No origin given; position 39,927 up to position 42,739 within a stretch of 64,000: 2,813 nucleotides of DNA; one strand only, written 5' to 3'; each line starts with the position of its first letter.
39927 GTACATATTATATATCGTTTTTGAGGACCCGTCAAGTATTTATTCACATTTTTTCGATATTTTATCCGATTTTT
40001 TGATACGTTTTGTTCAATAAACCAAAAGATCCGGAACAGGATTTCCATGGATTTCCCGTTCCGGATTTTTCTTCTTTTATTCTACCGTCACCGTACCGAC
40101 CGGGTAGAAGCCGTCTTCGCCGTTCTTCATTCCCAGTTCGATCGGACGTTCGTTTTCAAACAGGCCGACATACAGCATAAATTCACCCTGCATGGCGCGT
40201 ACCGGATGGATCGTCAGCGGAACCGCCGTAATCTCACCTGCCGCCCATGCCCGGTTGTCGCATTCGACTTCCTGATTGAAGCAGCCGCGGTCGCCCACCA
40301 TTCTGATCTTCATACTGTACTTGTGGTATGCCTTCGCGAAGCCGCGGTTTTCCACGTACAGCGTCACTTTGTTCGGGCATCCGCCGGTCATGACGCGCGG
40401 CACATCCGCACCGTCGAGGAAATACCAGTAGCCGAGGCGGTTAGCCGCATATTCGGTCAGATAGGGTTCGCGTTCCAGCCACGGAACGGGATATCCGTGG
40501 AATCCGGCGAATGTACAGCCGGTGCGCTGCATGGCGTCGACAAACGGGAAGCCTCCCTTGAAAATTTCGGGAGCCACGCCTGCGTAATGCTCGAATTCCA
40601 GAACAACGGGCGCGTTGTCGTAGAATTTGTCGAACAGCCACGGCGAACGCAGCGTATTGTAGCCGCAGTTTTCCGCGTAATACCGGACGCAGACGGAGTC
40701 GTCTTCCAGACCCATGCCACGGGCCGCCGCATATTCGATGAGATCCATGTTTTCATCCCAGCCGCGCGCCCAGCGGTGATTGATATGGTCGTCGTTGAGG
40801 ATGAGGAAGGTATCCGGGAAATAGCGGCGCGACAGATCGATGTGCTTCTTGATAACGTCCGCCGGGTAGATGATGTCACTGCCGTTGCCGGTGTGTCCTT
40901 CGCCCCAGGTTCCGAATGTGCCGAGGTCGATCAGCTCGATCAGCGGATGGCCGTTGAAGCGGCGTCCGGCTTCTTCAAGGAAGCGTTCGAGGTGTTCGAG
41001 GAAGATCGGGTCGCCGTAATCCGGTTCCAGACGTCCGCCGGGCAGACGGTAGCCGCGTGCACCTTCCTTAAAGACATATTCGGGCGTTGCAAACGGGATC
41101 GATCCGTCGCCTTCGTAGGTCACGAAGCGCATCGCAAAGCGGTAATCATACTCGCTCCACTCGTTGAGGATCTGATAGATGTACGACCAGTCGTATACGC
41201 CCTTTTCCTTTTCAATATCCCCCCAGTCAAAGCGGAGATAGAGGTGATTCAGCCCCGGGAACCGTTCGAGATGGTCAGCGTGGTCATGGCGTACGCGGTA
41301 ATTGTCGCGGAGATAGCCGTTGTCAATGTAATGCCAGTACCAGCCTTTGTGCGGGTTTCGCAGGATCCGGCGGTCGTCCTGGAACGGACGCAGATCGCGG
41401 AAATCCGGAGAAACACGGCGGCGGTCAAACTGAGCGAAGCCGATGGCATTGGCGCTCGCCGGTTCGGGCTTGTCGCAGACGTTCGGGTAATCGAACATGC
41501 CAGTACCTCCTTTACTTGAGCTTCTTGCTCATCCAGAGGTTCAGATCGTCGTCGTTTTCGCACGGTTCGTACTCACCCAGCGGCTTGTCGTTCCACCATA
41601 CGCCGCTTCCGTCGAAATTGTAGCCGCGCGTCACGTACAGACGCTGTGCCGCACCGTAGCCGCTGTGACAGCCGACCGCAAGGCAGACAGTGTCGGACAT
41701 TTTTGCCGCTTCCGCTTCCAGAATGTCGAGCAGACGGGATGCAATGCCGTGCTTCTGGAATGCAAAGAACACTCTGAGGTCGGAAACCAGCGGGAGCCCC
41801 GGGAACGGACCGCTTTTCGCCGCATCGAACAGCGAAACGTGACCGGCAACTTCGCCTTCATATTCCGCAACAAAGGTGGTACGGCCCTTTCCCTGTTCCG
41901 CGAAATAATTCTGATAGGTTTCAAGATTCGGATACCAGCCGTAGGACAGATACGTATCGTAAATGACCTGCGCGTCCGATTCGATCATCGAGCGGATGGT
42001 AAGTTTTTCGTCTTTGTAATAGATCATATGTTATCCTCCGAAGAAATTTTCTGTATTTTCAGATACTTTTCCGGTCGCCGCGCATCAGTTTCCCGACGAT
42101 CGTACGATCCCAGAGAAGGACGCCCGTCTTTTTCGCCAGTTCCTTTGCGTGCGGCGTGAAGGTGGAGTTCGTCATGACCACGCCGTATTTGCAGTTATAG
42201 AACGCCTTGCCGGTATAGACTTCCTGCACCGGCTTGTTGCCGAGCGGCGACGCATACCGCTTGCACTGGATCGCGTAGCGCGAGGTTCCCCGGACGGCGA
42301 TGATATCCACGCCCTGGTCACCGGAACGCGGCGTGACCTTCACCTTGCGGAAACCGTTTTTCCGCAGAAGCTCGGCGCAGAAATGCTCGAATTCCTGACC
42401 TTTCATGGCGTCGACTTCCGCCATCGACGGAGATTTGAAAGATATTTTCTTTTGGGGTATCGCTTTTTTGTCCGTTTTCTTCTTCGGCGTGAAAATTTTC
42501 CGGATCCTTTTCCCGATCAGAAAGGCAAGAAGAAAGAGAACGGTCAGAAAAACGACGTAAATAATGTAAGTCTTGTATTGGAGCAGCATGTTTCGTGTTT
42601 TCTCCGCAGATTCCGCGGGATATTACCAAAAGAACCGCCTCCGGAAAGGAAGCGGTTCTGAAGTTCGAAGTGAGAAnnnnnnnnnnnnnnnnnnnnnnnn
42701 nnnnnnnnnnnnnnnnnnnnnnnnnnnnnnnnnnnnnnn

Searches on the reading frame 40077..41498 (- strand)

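Call 63: search_protein_families(library=pfam, proteins=[window:40077-41498:-], max_evalue=0.00001)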
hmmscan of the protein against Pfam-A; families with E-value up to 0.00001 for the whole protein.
window:40077-41498:- (473 aa): 1 family
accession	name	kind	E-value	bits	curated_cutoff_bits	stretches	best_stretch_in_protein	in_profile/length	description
PF16116.10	DUF4832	-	2.8e-09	37.5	29.2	1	347-449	95-200/216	Domain of unknown function (DUF4832)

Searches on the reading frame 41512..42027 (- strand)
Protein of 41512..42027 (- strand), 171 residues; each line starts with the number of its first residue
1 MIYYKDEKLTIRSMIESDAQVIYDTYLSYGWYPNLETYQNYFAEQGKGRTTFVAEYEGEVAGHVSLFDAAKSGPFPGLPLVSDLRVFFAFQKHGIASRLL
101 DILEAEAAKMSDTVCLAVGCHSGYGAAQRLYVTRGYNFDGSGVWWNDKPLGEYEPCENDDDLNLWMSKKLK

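Call 64: search_protein_families(library=pfam, proteins=[window:41512-42027:-], max_evalue=0.00001)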
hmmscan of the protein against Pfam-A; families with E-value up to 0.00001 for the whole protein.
window:41512-42027:- (171 aa): 3 families
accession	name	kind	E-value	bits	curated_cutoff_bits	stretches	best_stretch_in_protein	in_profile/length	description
PF00583.31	Acetyltransf_1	-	2.5e-08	34.6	20.7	1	30-136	15-116/116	Acetyltransferase (GNAT) family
PF13508.13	Acetyltransf_7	-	2.8e-06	28.1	27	1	49-136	3-82/84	Acetyltransferase (GNAT) domain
PF13673.13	Acetyltransf_10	-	8.4e-06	26.2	23.6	0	37-139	21-110/128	Acetyltransferase (GNAT) domain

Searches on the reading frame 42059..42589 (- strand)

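Call 64: search_protein_families(library=pfam, proteins=[window:42059-42589:-], max_evalue=0.00001)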
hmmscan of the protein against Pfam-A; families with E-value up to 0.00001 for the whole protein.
window:42059-42589:- (176 aa): 2 families
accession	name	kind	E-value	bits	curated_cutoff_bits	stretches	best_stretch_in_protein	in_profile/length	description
PF04471.18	Mrr_cat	-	1.5e-32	112.5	21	1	60-164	2-110/115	Restriction endonuclease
PF22722.2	NA-iREase1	-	1.4e-10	41.5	27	1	67-155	1-91/106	NACHT-associated inactive Restriction Endonuclease 1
